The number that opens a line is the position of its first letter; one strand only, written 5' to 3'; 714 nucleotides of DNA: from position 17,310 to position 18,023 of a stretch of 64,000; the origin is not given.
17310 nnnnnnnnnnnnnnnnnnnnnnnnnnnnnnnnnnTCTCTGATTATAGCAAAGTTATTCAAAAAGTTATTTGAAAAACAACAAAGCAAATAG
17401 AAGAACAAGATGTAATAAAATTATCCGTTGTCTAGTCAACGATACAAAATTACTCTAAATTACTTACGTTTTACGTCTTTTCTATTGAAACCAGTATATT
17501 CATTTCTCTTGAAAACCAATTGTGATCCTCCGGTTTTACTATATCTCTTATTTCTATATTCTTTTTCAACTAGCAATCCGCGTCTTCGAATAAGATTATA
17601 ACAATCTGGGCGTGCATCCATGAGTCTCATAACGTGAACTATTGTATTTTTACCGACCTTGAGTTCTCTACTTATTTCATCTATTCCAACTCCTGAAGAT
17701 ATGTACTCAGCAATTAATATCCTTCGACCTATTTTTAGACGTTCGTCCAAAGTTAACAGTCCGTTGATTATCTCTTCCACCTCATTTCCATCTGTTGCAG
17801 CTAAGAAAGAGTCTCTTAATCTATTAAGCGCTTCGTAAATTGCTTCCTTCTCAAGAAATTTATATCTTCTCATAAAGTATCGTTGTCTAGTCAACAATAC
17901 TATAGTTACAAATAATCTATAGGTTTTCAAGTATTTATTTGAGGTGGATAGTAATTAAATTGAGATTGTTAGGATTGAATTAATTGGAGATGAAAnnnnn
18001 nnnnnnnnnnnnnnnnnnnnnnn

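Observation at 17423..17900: TrpR/YerC-like regulator gene bracketed by 22-bp direct repeats that are themselves imperfect palindromes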

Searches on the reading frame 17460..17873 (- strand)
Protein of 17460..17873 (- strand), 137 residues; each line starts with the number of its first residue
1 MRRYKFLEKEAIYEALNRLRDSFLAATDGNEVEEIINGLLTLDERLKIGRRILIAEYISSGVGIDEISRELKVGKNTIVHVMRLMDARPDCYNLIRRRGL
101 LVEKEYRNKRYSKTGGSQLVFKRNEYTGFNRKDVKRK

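Call 4: search_protein_families(library=pfam, proteins=[window:17460-17873:-], max_evalue=0.01)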
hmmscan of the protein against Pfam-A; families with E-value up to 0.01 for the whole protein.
window:17460-17873:- (137 aa): 2 families
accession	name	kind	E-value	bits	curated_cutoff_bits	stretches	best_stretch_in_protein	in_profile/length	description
PF01371.25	Trp_repressor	-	5.7e-08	33.2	27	1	16-94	3-82/88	Trp repressor protein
PF13936.12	HTH_38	-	0.0036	17.4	27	0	46-83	5-42/44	Helix-turn-helix domain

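Call 5: search_protein_families(library=ncbifam, proteins=[window:17460-17873:-], max_evalue=0.01)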
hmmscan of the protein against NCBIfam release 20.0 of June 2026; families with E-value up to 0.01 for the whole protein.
window:17460-17873:- (137 aa): 2 families
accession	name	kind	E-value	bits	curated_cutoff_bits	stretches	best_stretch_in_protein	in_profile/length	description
TIGR02531.1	yecD_yerC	hypoth_equivalog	7.1e-05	23.2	42.2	1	15-98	4-87/88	YerC/YecD family TrpR-related protein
TIGR01321.1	TrpR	equivalog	0.0092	16.4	67.25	0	24-79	17-73/94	trp operon repressor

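Call 8: find_homologous_proteins(query=window:17460-17873:-)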
Query window:17460-17873:- (137 aa): 305 proteins with E <= 0.001 among 327 candidates; the best 120 are listed.
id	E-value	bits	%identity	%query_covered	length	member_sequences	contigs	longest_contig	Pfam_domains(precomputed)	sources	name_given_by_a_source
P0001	2.0e-81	288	100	100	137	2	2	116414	PF01371.26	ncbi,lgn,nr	ncbi:MAG: hypothetical protein HYW63_01600 [Candidatus Levybacteria bacterium]|nr:hypothetical prote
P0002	9.3e-62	224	76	100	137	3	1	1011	PF01371.26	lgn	-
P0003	1.1e-61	224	76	100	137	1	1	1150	PF01371.26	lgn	-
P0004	2.2e-60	220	75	99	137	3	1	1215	PF01371.26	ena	-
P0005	3.6e-58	213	74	100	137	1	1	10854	PF01371.26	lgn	-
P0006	1.6e-55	204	70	100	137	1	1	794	PF01371.26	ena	-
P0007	1.0e-54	202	69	100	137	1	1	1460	PF01371.26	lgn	-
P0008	2.1e-53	197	69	100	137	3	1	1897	PF01371.26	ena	-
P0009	3.1e-52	194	68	99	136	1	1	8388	PF01371.26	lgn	-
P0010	5.5e-52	193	70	99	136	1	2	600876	PF01371.26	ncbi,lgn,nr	ncbi:MAG: hypothetical protein HYT07_01880 [Candidatus Levybacteria bacterium]|nr:hypothetical prote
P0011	1.2e-51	192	67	99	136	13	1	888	PF01371.26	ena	-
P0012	2.3e-51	191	67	99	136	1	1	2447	PF01371.26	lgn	-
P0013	2.4e-51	191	67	100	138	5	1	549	PF01371.26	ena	-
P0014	4.9e-51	190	68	99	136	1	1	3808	PF01371.26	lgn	-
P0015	3.1e-50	187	68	99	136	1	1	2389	PF01371.26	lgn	-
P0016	3.3e-50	187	65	100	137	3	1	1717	PF01371.26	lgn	-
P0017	3.6e-50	187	69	99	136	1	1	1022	PF01371.26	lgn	-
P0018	4.3e-50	187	68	99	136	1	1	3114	PF01371.26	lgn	-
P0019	4.9e-50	187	68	99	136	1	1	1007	PF01371.26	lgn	-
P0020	5.7e-50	186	66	100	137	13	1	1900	PF01371.26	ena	-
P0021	1.1e-49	185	68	99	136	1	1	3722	PF01371.26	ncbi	-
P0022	1.8e-49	185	68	99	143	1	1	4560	PF01371.26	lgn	-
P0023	2.0e-49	185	64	100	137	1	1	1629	PF01371.26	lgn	-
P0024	2.0e-49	185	66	99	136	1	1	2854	PF01371.26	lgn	-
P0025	2.1e-49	184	67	99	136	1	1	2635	PF01371.26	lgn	-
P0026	2.5e-49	184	67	99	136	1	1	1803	PF01371.26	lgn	-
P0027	2.8e-49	184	67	99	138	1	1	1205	PF01371.26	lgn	-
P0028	4.9e-49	183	64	99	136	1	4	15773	PF01371.26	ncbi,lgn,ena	ncbi:MAG: hypothetical protein AAB907_03320 [Patescibacteria group bacterium]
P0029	5.5e-49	183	66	99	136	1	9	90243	PF01371.26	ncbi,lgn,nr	ncbi:MAG: hypothetical protein HYT83_00600 [Candidatus Levybacteria bacterium]|nr:hypothetical prote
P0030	6.6e-49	183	64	100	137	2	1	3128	PF01371.26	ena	-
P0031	6.9e-49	183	68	99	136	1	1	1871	PF01371.26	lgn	-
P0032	7.8e-49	183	65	99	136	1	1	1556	PF01371.26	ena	-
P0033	1.1e-48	182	65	99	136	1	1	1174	PF01371.26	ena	-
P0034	1.1e-48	182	65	99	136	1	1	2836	PF01371.26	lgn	-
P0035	1.3e-48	182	68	99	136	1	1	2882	PF01371.26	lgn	-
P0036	1.3e-48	182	63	99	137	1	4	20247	PF01371.26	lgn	-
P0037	1.5e-48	182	65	99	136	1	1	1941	PF01371.26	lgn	-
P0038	1.7e-48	182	67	99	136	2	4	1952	PF01371.26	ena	-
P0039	1.9e-48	181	65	99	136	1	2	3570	PF01371.26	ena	-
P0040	2.3e-48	181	64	99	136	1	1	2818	PF01371.26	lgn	-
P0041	2.5e-48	181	66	99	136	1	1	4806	PF01371.26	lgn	-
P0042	2.6e-48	181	65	99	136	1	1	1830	PF01371.26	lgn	-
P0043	3.3e-48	181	66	99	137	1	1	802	PF01371.26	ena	-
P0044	3.6e-48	181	66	99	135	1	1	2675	PF01371.26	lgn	-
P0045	3.6e-48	180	64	99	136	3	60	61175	PF01371.26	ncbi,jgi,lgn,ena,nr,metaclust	ncbi:MAG: hypothetical protein A3C27_01090 [Candidatus Levybacteria bacterium RIFCSPHIGHO2_02_FULL_3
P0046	6.8e-48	180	65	99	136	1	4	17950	PF01371.26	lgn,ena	-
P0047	7.7e-48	179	63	99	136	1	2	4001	PF01371.26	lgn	-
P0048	8.0e-48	179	65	99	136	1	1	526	PF01371.26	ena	-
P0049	8.6e-48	179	63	99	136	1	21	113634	PF01371.26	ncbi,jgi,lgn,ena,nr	ncbi:MAG: hypothetical protein A3J69_02485 [Candidatus Levybacteria bacterium RIFCSPHIGHO2_02_FULL_4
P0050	9.0e-48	179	61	100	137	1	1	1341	PF01371.26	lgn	-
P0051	1.1e-47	179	66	99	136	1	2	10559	PF01371.26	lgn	-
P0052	1.1e-47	179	65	99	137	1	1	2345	PF01371.26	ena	-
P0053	1.4e-47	179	65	99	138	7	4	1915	PF01371.26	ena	-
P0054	1.7e-47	178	63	100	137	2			PF01371.26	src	-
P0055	1.9e-47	178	66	99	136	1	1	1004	PF01371.26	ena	-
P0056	2.0e-47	178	60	99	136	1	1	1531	PF01371.26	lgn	-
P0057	2.1e-47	178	65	99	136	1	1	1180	PF01371.26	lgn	-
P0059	2.2e-47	178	65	99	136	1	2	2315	PF01371.26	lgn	-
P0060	2.4e-47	178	63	99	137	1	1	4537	PF01371.26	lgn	-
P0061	2.5e-47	178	64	99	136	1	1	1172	PF01371.26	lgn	-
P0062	2.7e-47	178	63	99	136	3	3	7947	PF01371.26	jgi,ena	-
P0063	3.1e-47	177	64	99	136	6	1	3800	PF01371.26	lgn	-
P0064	3.6e-47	177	62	99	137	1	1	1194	PF01371.26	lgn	-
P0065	3.7e-47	177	62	99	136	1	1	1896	PF01371.26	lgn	-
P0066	3.7e-47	177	65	99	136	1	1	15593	PF01371.26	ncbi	-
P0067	3.9e-47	177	65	99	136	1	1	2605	PF01371.26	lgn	-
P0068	3.9e-47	177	63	99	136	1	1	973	PF01371.26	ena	-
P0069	4.5e-47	177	65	99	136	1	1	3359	PF01371.26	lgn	-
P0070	4.9e-47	177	63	99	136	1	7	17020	PF01371.26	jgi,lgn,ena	-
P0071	6.4e-47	176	63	99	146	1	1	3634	PF01371.26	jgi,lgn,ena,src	-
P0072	9.2e-47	176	63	99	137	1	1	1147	PF01371.26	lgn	-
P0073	9.6e-47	176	65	99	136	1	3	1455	PF01371.26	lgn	-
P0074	1.0e-46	176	63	99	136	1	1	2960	PF01371.26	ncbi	-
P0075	1.1e-46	176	66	99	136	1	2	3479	PF01371.26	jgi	jgi:uncharacterized protein YerC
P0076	1.2e-46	176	65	99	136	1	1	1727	PF01371.26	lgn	-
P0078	1.5e-46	175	65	99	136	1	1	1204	PF01371.26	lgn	-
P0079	1.7e-46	175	63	99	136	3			PF01371.26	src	-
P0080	1.8e-46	175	64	99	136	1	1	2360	PF01371.26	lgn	-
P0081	1.8e-46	175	65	99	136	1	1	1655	PF01371.26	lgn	-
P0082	1.8e-46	175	66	99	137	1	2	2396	PF01371.26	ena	-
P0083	1.8e-46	175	65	99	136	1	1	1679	PF01371.26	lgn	-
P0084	1.9e-46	175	63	99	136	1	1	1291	PF01371.26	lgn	-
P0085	2.0e-46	175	63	99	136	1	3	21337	PF01371.26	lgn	-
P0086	2.4e-46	175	64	99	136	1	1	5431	PF01371.26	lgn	-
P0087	2.6e-46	175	61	99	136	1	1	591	PF01371.26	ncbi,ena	-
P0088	3.3e-46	174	63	99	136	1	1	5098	PF01371.26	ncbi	-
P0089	3.4e-46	174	63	99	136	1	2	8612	PF01371.26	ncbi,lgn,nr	ncbi:MAG: hypothetical protein HY428_01885 [Candidatus Levybacteria bacterium]|nr:hypothetical prote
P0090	4.7e-46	174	64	99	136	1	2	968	PF01371.26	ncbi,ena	-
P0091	4.7e-46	174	63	99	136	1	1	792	PF01371.26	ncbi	-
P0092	5.5e-46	173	63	99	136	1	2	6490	PF01371.26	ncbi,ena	-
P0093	5.9e-46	173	65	99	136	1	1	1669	PF01371.26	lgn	-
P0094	6.1e-46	173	63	99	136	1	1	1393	PF01371.26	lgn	-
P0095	6.1e-46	173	65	99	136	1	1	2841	PF01371.26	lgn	-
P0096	6.6e-46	173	65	99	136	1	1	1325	PF01371.26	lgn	-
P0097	6.6e-46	173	63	99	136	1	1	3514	PF01371.26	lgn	-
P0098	6.8e-46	173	63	99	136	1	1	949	PF01371.26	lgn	-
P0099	9.8e-46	173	61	99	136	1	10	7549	PF01371.26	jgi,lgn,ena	-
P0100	1.0e-45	173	63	99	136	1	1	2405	PF01371.26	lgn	-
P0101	1.2e-45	172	63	99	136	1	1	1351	PF01371.26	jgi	jgi:uncharacterized protein YerC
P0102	1.4e-45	172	63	99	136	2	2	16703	PF01371.26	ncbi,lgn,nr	ncbi:MAG: hypothetical protein HYT09_03305 [Candidatus Levybacteria bacterium]|nr:hypothetical prote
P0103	1.6e-45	172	64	99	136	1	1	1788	PF01371.26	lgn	-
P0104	2.1e-45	172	65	99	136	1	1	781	PF01371.26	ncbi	-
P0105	2.1e-45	172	63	99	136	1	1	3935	PF01371.26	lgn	-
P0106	2.3e-45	171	61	99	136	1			PF01371.26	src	-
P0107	2.4e-45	171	63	99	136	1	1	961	PF01371.26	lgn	-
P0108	2.5e-45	171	62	99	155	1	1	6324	PF01371.26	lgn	-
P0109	2.9e-45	171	60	99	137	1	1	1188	PF01371.26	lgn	-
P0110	3.0e-45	171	60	99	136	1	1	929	PF01371.26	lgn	-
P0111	4.2e-45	171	63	99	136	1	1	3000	PF01371.26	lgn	-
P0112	4.8e-45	170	63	99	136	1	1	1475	PF01371.26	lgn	-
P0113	4.9e-45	170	62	99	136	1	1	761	PF01371.26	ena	-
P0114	4.9e-45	170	60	99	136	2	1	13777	PF01371.26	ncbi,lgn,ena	-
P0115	5.2e-45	170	65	95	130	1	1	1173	PF01371.26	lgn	-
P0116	5.6e-45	170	63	99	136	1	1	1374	PF01371.26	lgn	-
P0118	5.9e-45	170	63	99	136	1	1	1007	PF01371.26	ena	-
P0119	6.5e-45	170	61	100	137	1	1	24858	PF01371.26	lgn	-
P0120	7.6e-45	170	63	99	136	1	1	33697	PF01371.26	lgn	-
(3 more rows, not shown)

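Call 9: find_related_loci(query=window:17460-17873:-, collection=genome_contigs, flank=3000)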
Query window:17460-17873:- (137 aa) in genome_contigs; peptide patterns used: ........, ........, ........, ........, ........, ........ (x = any residue, [..] = any of these).
184 stretches matched a pattern; 5 encode a relative of the query (tblastn E <= 1e-3); 5 distinct loci.
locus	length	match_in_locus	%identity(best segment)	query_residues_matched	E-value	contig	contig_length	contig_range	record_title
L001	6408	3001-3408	66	1-136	3e-56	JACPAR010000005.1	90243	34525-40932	MAG: Candidatus Levyibacteriota bacterium isolate NC_groundwater_236_Ag_S-0.2um_36_14 S5_GD2017_2_S2_scaffold_379, whole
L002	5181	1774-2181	63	1-136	5e-55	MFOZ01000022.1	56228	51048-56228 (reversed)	MAG: Candidatus Levybacteria bacterium RIFCSPLOWO2_01_FULL_42_15 rifcsplowo2_01_scaffold_3223, whole genome shotgun sequ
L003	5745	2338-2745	64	1-136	5e-54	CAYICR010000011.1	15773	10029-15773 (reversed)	MAG TPA_asm: uncultured Gammaproteobacteria bacterium isolate ERP119705_co18_657 genome assembly, contig: NODE_4536_leng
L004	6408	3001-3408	61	1-136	2e-51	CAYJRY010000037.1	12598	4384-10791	MAG TPA_asm: uncultured Gammaproteobacteria bacterium isolate ERP125453_co1_466 genome assembly, contig: NODE_5542_lengt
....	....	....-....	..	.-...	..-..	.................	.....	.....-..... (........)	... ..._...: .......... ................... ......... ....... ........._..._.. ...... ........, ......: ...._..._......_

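Call 13: find_related_loci(query=A1, collection=metagenome_contigs, flank=2500)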
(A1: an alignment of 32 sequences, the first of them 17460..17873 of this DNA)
Query A1 (137 aa) in metagenome_contigs; peptide patterns used: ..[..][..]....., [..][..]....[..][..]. (x = any residue, [..] = any of these).
293 stretches matched a pattern; 107 encode a relative of the query (tblastn E <= 1e-3); the best 80 are kept; 80 distinct loci.
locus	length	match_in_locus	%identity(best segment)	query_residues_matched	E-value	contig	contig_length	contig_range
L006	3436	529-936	68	1-136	1e-58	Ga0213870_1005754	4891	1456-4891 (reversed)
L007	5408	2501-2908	68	1-136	1e-57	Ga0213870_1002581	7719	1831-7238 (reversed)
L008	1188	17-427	66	1-137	2e-60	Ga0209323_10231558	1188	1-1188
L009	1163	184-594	66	1-137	7e-60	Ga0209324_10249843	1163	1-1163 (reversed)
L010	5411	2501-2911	65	1-137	6e-56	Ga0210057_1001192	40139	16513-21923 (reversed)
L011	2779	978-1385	65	1-136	1e-55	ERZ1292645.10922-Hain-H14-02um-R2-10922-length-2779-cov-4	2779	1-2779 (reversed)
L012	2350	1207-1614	64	1-136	5e-55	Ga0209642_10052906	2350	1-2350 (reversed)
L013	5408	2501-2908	64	1-136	1e-54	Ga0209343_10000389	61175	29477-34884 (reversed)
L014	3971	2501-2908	63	1-136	6e-54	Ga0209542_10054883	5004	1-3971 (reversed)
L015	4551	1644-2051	63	1-136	4e-54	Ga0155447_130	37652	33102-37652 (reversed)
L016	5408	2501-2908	63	1-136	2e-53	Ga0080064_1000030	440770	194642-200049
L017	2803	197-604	63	1-136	2e-53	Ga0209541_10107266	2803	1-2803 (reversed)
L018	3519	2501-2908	63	1-136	2e-53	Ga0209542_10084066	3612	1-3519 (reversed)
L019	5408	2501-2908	63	1-136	5e-53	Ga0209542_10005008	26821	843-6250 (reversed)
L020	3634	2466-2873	63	1-136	4e-53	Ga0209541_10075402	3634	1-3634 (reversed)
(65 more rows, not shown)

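Call 31: search_solved_structures(query=A1, max_evalue=1, show_alignments=2)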
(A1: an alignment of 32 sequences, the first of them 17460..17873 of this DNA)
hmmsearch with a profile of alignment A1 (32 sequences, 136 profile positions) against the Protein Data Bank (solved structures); distinct sequences matched with E-value up to 1: 27.
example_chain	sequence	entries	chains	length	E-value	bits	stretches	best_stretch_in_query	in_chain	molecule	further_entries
3kor_A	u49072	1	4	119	1.6e-06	31.5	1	14-101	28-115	Possible Trp repressor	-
3g1c_A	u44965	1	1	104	5.8e-05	26.5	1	14-109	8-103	The TrpR like protein from Eubacterium eligens ATCC 27750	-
3frw_A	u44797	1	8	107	8.8e-05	25.9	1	14-103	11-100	Putative Trp repressor protein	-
1jhg_A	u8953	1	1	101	0.11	15.8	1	35-88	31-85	TRP OPERON REPRESSOR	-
6st7_A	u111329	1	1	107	0.13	15.7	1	35-88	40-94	Trp operon repressor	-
6st6_A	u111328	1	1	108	0.13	15.6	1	35-88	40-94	Trp operon repressor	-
6f7f_B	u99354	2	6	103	0.14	15.5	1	35-88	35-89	Trp operon repressor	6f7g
1rcs_A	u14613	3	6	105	0.14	15.5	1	35-88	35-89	TRP REPRESSOR | HOLO TRP REPRESSOR | APO TRP REPRESSOR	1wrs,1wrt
1trr_A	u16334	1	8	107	0.14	15.5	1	35-88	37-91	PROTEIN (TRP REPRESSOR)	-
1tro_A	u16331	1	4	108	0.15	15.4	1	35-88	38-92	PROTEIN (TRP REPRESSOR)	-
1co0_A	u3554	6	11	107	0.15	15.4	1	35-88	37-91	TRP OPERON REPRESSOR | TRP REPRESSOR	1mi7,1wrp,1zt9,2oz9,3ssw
3wrp_A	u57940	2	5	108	0.15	15.4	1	35-88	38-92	TRP REPRESSOR | Trp operon repressor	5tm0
8qel_A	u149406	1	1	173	0.16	15.3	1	62-115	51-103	Eukaryotic translation initiation factor 2 subunit alpha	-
2a19_A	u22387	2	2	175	0.17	15.3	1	62-115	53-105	Eukaryotic translation initiation factor 2 alpha subunit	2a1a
1q46_A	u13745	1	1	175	0.17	15.3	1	62-115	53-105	translation initiation factor 2 alpha subunit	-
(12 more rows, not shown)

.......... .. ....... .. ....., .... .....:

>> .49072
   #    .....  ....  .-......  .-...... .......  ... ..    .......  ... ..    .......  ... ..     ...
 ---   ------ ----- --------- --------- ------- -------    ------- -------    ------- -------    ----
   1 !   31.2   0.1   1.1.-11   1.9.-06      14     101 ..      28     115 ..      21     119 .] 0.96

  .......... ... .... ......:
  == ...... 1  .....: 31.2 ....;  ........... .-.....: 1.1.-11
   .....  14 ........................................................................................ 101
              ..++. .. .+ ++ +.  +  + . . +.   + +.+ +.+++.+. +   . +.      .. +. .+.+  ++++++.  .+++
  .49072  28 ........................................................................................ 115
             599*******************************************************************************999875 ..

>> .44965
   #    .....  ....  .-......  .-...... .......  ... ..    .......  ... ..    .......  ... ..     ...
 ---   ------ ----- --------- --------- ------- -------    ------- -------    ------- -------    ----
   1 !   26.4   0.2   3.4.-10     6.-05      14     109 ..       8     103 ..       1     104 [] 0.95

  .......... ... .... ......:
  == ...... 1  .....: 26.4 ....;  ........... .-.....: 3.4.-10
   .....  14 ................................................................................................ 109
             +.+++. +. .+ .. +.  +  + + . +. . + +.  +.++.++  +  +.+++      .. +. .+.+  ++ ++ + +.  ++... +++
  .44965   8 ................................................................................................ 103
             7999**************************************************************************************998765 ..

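Call 38: predict_structure(alignment_id=A1)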
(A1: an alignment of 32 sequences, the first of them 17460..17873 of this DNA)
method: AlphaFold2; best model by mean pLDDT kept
length: 137 residues; sequences in the alignment: 32
mean_pLDDT: 79.0   pTM: 0.62
mean pLDDT of the five models: 79.0, 76.3, 75.2, 69.4, 57.2
residues with pLDDT >= 90: 54; 70-90: 50; 50-70: 16; < 50: 17
segments of 3 or more residues with pLDDT < 50: 113-126
pLDDT, mean of each block of 10 residues (from residue 1): 74 88 84 89 91 92 95 94 91 85 71 45 45 56
secondary structure, 60 per line:
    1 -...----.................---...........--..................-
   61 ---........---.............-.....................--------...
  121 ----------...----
elements in order: H9-25 H29-39 H42-59 H64-71 H75-87 H89-109

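Call 40: fold_search(model_id=the predicted structure, library=pdb)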
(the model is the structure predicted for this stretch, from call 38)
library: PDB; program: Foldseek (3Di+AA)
matches with E <= 10: 433; with E <= 0.001: 0
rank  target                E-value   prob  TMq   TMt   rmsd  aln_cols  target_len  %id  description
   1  3kor_B                8.5e-03  1.00  0.55  0.73   1.8        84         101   27  Crystal structure of a putative Trp repressor from Staphylococcus aureus (released 2010-11-17)
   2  3frw_E                8.5e-03  1.00  0.58  0.80   2.4        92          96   23  Crystal structure of putative TrpR protein from Ruminococcus obeum (released 2009-01-20)
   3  1trr_A                9.0e-03  1.00  0.58  0.75   2.8        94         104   26  TANDEM BINDING IN CRYSTALS OF A TRP REPRESSOR/OPERATOR HALF-SITE COMPLEX (released 1993-10-21)
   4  3kor_A                1.3e-02  1.00  0.56  0.74   3.8        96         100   25  Crystal structure of a putative Trp repressor from Staphylococcus aureus (released 2010-11-17)
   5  3kor_C                1.7e-02  1.00  0.55  0.74   1.8        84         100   27  Crystal structure of a putative Trp repressor from Staphylococcus aureus (released 2010-11-17)
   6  1tro_G                1.7e-02  1.00  0.50  0.67   4.3        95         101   24  CRYSTAL STRUCTURE OF TRP REPRESSOR OPERATOR COMPLEX AT ATOMIC RESOLUTION (released 1994-01-31)
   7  3g1c                  1.8e-02  1.00  0.56  0.77   1.8        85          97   21  The crystal structure of a TrpR like protein from Eubacterium eligens ATCC 27750 (released 2009-02-17)
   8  6fal_A                1.9e-02  1.00  0.49  0.68   2.0        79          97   24  Tryptophan Repressor TrpR from E.coli with 3-Indolepropionic acid as ligand (released 2019-01-30)
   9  3wrp                  1.9e-02  1.00  0.49  0.64   2.1        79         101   24  FLEXIBILITY OF THE DNA-BINDING DOMAINS OF TRP REPRESSOR (released 1988-04-16)
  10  6f7f_A                2.3e-02  1.00  0.49  0.65   2.0        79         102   24  Tryptophan Repressor TrpR from E.coli with 3-Indolepropionic acid (released 2019-03-27)
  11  3frw_F                2.6e-02  1.00  0.57  0.80   1.7        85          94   21  Crystal structure of putative TrpR protein from Ruminococcus obeum (released 2009-01-20)
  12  1jhg                  2.7e-02  1.00  0.53  0.70   2.2        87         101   23  TRP REPRESSOR MUTANT V58I (released 1997-03-12)
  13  1zt9_A                2.9e-02  1.00  0.54  0.71   2.4        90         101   22  E. coli trp repressor, tetragonal crystal form (released 2006-05-09)
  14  1tro_A                2.9e-02  1.00  0.53  0.68   2.3        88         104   23  CRYSTAL STRUCTURE OF TRP REPRESSOR OPERATOR COMPLEX AT ATOMIC RESOLUTION (released 1994-01-31)
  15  1tro_E                3.5e-02  1.00  0.57  0.78   2.1        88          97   26  CRYSTAL STRUCTURE OF TRP REPRESSOR OPERATOR COMPLEX AT ATOMIC RESOLUTION (released 1994-01-31)
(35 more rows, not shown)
